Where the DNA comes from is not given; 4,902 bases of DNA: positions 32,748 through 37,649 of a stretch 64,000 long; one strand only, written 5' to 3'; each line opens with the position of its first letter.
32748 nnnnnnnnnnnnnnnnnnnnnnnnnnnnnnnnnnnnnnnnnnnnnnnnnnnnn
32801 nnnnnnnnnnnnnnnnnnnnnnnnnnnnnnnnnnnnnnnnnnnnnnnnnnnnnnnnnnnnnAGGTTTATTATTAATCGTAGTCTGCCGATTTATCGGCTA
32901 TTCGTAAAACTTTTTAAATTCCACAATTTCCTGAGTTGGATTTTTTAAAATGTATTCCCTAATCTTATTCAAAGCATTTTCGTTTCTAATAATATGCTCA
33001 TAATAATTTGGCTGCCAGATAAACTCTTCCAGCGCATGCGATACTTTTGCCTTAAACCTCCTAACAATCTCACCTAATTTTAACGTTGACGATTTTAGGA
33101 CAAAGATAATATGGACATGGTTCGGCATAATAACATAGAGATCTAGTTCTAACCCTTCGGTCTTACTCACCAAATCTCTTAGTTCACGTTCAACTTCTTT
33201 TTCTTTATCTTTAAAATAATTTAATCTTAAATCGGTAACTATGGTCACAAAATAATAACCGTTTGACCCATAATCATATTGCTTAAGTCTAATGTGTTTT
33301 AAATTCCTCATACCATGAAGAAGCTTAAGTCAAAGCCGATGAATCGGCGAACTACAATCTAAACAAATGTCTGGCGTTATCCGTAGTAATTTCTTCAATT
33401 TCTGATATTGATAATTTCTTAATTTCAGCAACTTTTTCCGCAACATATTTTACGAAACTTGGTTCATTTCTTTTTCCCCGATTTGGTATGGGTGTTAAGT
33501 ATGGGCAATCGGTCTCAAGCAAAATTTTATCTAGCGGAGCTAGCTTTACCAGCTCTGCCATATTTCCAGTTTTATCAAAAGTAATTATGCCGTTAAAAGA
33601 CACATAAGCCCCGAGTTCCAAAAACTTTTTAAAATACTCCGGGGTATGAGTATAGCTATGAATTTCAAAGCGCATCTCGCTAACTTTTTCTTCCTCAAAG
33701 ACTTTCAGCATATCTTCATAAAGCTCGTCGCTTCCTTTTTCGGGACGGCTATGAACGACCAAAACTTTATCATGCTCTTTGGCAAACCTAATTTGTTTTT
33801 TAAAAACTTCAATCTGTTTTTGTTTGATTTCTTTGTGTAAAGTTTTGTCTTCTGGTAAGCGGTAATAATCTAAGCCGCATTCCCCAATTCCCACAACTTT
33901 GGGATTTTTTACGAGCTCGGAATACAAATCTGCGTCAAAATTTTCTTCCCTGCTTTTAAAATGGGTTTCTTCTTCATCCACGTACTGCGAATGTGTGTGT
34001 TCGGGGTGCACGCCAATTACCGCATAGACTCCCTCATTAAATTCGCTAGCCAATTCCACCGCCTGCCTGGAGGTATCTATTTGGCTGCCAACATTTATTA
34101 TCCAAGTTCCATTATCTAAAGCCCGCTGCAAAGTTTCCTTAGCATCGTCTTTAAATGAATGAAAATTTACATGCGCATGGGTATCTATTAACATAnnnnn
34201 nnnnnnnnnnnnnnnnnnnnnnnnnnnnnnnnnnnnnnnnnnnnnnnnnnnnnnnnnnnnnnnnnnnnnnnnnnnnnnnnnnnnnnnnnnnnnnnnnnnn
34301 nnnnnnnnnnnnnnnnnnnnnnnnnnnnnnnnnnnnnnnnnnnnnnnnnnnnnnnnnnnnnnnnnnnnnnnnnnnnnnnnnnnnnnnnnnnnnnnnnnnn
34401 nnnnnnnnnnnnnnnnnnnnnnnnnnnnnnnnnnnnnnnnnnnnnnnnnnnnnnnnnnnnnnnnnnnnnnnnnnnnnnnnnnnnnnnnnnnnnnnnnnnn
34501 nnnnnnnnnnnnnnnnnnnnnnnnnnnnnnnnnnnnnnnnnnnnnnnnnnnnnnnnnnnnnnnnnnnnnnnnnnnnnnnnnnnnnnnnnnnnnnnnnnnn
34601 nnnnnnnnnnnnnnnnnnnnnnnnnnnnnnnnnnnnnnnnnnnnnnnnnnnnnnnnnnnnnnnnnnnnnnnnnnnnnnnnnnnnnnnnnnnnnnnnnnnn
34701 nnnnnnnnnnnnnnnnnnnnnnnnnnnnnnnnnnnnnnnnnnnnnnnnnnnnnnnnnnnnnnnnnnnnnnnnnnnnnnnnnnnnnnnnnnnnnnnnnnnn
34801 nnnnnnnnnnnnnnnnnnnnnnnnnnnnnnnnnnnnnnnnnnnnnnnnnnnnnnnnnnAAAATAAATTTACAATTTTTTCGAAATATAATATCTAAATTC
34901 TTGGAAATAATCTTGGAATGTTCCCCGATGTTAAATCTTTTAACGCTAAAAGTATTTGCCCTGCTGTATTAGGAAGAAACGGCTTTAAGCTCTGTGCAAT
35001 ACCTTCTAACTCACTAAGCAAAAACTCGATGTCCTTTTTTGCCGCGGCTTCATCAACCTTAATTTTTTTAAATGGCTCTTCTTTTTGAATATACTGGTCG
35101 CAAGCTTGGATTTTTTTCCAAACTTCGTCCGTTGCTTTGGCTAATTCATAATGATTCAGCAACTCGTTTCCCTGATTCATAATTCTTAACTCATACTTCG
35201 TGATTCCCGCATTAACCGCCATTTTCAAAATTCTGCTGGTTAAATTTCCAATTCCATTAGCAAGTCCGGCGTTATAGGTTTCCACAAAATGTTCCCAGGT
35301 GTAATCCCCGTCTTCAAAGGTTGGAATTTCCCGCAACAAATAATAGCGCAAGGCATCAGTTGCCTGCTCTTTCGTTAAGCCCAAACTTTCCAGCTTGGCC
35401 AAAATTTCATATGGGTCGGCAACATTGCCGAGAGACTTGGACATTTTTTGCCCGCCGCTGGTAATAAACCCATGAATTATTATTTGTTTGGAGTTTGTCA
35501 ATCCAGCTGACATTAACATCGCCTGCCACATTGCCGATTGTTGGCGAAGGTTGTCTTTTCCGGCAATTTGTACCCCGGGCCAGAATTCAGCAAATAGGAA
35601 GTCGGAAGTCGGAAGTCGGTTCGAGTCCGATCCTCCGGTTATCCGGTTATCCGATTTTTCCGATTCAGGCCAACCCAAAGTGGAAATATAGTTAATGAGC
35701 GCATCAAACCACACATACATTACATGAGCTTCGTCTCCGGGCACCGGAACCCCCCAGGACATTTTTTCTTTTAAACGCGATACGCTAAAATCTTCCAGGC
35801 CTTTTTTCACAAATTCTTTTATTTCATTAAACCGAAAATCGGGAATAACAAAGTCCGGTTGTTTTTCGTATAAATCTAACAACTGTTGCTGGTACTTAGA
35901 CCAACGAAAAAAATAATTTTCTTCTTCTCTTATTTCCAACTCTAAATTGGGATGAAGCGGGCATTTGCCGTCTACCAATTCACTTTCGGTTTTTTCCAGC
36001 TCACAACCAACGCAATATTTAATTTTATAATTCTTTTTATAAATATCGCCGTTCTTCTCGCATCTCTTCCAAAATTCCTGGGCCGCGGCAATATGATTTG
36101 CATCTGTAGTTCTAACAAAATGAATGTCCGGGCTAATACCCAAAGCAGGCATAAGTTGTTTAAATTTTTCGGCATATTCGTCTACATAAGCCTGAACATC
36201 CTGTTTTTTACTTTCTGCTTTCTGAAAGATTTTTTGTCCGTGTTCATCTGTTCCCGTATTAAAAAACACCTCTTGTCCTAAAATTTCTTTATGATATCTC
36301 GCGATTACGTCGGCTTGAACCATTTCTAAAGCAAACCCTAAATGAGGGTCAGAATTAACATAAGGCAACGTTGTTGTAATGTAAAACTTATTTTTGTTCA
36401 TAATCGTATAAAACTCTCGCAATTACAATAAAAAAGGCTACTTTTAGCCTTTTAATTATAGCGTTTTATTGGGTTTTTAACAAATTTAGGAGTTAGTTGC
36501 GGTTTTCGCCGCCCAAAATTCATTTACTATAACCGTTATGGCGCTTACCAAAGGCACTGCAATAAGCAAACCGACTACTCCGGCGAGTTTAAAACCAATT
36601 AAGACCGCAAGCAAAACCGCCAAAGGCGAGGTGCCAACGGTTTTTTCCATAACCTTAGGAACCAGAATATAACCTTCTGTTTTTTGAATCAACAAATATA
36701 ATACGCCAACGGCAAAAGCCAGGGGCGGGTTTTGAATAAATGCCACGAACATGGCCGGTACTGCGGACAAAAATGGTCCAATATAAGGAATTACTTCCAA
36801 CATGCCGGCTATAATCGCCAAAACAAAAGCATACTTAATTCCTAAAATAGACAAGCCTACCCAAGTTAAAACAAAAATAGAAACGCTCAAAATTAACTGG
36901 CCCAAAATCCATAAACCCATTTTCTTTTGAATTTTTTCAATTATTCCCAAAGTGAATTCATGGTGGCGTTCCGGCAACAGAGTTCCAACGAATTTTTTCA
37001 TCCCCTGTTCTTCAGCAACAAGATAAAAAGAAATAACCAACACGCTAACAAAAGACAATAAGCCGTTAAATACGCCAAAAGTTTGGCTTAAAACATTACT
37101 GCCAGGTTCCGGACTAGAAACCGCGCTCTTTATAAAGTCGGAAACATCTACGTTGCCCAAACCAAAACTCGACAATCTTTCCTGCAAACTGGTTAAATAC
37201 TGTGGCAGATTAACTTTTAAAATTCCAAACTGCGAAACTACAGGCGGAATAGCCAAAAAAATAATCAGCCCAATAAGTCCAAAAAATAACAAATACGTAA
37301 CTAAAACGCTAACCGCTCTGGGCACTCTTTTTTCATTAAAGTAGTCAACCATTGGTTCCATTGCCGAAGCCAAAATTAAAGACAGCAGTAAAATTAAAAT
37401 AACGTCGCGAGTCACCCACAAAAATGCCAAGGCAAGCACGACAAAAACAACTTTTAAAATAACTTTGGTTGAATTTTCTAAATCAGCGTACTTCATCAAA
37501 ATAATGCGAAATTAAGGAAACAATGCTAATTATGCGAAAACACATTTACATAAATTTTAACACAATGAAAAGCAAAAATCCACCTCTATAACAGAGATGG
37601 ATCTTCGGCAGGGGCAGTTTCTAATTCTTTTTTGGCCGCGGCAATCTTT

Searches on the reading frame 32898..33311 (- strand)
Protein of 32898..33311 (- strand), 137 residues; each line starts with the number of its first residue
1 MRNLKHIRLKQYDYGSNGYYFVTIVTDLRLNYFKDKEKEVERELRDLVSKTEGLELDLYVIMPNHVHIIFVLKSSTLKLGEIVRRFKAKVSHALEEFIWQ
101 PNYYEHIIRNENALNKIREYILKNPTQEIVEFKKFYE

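Call 96: search_protein_families(library=pfam, proteins=[window:32898-33311:-], max_evalue=0.001)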
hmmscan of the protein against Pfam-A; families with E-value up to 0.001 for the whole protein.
window:32898-33311:- (137 aa): 1 family
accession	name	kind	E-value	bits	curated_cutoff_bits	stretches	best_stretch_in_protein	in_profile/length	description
PF01797.21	Y1_Tnp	-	6.5e-09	36.4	23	1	17-122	4-119/121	Transposase IS200 like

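Call 101: search_protein_families(library=ncbifam, proteins=[window:32898-33311:-], max_evalue=0.001)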
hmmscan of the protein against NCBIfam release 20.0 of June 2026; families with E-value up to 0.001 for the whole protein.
window:32898-33311:- (137 aa): 2 families
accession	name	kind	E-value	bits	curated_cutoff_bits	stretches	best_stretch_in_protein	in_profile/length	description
NF047646.1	REP_Tyr_transpos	equivalog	1e-21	77.4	80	1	16-127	8-133/146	REP-associated tyrosine transposase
NF033573.1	transpos_IS200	equivalog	3.4e-05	24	55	1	19-96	12-88/126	IS200/IS605 family transposase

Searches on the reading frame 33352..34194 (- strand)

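Call 103: search_protein_families(library=pfam, proteins=[window:33352-34194:-], max_evalue=0.001)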
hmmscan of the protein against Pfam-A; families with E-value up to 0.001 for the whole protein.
window:33352-34194:- (280 aa): 1 family
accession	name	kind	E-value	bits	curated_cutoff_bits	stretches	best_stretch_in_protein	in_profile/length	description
PF01026.27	TatD_DNase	-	3.8e-74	249.7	27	1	3-279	1-253/253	TatD related DNase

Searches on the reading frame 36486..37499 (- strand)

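Call 96: search_protein_families(library=pfam, proteins=[window:36486-37499:-], max_evalue=0.001)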
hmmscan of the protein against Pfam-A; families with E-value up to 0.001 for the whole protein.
window:36486-37499:- (337 aa): 1 family
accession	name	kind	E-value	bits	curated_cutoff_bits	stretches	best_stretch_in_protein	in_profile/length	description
PF01594.21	AI-2E_transport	-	3.9e-66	223.9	34.3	1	15-327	3-325/327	AI-2E family transporter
